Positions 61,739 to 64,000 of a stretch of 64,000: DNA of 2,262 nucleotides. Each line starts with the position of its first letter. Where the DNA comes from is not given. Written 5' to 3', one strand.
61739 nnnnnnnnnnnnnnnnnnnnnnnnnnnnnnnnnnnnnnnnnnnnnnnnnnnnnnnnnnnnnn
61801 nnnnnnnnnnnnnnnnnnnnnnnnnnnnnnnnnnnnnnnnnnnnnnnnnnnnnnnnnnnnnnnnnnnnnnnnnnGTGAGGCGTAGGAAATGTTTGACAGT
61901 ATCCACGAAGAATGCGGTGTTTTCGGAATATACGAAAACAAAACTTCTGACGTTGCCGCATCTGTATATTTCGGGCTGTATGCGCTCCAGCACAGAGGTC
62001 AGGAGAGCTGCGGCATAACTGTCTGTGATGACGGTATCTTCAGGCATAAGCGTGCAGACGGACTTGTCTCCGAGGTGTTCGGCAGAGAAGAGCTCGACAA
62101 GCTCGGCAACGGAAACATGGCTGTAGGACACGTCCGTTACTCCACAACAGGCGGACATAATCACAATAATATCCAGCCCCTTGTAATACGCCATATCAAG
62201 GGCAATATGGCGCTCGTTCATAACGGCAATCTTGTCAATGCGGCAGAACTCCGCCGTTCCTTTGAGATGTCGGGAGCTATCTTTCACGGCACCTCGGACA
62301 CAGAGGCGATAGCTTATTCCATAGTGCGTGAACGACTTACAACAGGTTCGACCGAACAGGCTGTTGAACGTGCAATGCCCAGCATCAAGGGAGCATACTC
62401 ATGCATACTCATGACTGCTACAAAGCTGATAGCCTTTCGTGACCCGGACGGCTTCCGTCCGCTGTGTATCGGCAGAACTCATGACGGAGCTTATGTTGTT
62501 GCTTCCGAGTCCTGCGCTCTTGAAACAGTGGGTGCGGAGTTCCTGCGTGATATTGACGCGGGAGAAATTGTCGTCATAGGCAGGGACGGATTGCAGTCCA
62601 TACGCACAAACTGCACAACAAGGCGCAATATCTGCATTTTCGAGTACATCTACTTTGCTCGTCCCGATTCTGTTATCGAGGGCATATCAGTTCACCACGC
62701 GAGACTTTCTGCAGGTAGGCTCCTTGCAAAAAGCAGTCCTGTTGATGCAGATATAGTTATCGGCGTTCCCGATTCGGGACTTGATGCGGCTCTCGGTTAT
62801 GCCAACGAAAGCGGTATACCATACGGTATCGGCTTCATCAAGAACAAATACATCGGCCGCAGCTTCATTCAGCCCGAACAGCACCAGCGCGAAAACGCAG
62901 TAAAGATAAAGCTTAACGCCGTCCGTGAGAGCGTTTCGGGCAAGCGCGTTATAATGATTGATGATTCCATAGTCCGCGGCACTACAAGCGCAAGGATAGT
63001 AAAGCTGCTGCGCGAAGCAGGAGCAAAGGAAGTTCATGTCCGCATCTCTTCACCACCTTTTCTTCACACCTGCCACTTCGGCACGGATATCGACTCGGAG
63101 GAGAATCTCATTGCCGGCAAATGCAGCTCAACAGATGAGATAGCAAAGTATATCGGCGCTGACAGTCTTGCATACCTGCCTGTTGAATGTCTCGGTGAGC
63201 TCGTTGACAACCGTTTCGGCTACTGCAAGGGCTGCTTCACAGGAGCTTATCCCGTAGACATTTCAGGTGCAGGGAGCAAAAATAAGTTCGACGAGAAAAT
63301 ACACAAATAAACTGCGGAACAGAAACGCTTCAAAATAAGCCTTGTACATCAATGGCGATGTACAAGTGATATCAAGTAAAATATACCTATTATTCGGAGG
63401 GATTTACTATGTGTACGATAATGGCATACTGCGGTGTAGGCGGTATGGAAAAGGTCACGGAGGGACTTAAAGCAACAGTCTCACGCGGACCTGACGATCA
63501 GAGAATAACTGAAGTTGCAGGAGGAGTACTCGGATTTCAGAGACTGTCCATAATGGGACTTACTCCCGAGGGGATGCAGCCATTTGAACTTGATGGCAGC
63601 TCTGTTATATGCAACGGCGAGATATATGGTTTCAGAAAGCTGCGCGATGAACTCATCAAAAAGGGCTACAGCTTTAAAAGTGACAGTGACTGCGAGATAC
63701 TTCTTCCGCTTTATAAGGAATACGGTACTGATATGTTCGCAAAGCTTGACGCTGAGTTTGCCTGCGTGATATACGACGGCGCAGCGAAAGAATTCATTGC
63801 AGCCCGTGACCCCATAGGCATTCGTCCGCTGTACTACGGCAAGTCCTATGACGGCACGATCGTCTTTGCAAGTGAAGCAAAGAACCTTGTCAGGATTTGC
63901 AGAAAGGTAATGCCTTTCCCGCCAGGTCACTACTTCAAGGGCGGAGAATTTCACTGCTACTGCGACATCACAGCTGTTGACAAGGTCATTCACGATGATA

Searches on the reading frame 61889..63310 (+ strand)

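Call 7: search_protein_families(library=pfam, proteins=[window:61889-63310:+])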
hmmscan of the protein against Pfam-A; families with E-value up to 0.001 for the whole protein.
window:61889-63310:+ (473 aa): 4 families
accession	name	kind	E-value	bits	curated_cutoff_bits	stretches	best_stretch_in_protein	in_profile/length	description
PF13537.11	GATase_7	-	4.1e-17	62.8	25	1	90-212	8-122/123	Glutamine amidotransferase domain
PF13522.11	GATase_6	-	2e-16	60.6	27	1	74-207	9-130/130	Glutamine amidotransferase domain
PF00156.33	Pribosyltran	-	3.4e-07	30.2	26.3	1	287-384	30-120/158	Phosphoribosyl transferase domain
PF13230.11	GATase_4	-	0.00031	20.2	23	0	76-146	72-138/272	Glutamine amidotransferases class-II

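Call 8: search_protein_families(library=ncbifam, proteins=[window:61889-63310:+])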
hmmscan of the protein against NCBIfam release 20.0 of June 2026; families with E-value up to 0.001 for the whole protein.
window:61889-63310:+ (473 aa): 18 families
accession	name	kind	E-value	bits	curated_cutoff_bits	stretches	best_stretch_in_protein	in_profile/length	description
TIGR01134.1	purF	equivalog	9e-153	509.7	350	1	9-455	1-432/432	amidophosphoribosyltransferase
NF001484.0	PRK00331.1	subfamily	2.2e-32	112.2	381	1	9-240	2-226/601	isomerizing glutamine--fructose-6-phosphate transaminase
TIGR01135.1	glmS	equivalog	6.1e-30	104.3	418.05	1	9-239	1-223/607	glutamine--fructose-6-phosphate transaminase (isomerizing)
TIGR01536.1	asn_synth_AEB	equivalog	1.4e-17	63.9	267.1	1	9-223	1-177/517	asparagine synthase (glutamine-hydrolyzing)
NF006949.0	PRK09431.1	equivalog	5.8e-12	44.9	499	1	75-217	42-171/554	asparagine synthase B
TIGR03108.1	eps_aminotran_1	hypoth_equivalog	1.8e-08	33.5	816.9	1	77-224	44-178/628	XrtA/PEP-CTERM system amidotransferase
TIGR01251.1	ribP_PPkin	subfamily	5.4e-08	32.1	113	1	287-391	159-250/309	ribose-phosphate diphosphokinase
NF002620.0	PRK02277.1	subfamily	1.3e-07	31.4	115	1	281-384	81-174/201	orotate phosphoribosyltransferase-like protein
NF002095.0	PRK00934.1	equivalog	1.6e-07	30.8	296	1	333-388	187-242/287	ribose-phosphate diphosphokinase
NF004689.0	PRK06031.1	equivalog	2.3e-06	27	175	1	275-384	73-187/233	phosphoribosyltransferase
TIGR03104.1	trio_amidotrans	equivalog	2.8e-06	25.9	570.1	1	70-212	36-166/589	N-acetylglutaminylglutamine amidotransferase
TIGR00201.1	comF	subfamily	9.1e-06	25.7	233.55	1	333-384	134-185/190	ComF family protein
NF005299.0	PRK06827.1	subfamily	1.5e-05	23.9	327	1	289-392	210-306/383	phosphoribosylpyrophosphate synthetase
NF040646.1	HPT_Archaea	equivalog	2e-05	24.3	200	1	252-382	19-145/184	hypoxanthine/guanine phosphoribosyltransferase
NF008616.0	PRK11595.1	equivalog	9.6e-05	22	304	1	333-384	170-220/227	DNA utilization protein GntX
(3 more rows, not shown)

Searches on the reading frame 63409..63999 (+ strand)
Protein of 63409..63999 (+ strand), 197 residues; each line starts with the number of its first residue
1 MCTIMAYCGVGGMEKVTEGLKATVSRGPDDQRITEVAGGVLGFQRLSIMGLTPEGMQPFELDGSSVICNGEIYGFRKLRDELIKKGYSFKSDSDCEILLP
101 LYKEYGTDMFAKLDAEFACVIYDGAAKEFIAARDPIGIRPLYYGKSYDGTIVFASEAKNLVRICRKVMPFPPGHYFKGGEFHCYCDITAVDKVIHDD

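Call 7: search_protein_families(library=pfam, proteins=[window:63409-63999:+])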
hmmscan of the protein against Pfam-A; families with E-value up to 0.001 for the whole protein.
window:63409-63999:+ (197 aa): 3 families
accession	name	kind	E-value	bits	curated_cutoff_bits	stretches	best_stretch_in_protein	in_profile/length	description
PF13537.11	GATase_7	-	2.4e-34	118.4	25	1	44-161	2-122/123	Glutamine amidotransferase domain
PF13522.11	GATase_6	-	6.3e-29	101.1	27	1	28-156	1-130/130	Glutamine amidotransferase domain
PF12481.13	DUF3700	-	1.1e-08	35.2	27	1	109-177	125-194/228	Aluminium induced protein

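Call 8: search_protein_families(library=ncbifam, proteins=[window:63409-63999:+])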
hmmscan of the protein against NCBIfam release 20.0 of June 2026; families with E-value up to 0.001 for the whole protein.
window:63409-63999:+ (197 aa): 8 families
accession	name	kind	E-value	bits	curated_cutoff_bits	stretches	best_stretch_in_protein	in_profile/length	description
NF006949.0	PRK09431.1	equivalog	7.4e-61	206.3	499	1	1-190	1-197/554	asparagine synthase B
TIGR01536.1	asn_synth_AEB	equivalog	2e-50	172.3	267.1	1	16-179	20-184/517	asparagine synthase (glutamine-hydrolyzing)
TIGR03108.1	eps_aminotran_1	hypoth_equivalog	1.2e-32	113.5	816.9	1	15-162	20-168/628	XrtA/PEP-CTERM system amidotransferase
TIGR03104.1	trio_amidotrans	equivalog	6.7e-31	107.2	570.1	1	14-162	18-167/589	N-acetylglutaminylglutamine amidotransferase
TIGR01134.1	purF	equivalog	3.8e-14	52.9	350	1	28-174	54-213/432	amidophosphoribosyltransferase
NF033535.1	lass_lactam_cya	exception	9.4e-13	47.6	525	1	90-162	96-167/668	lasso peptide isopeptide bond-forming cyclase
NF001484.0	PRK00331.1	subfamily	1.8e-08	33.2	381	1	65-169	96-207/601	isomerizing glutamine--fructose-6-phosphate transaminase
TIGR01135.1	glmS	equivalog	2.3e-08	33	418.05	1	65-170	95-207/607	glutamine--fructose-6-phosphate transaminase (isomerizing)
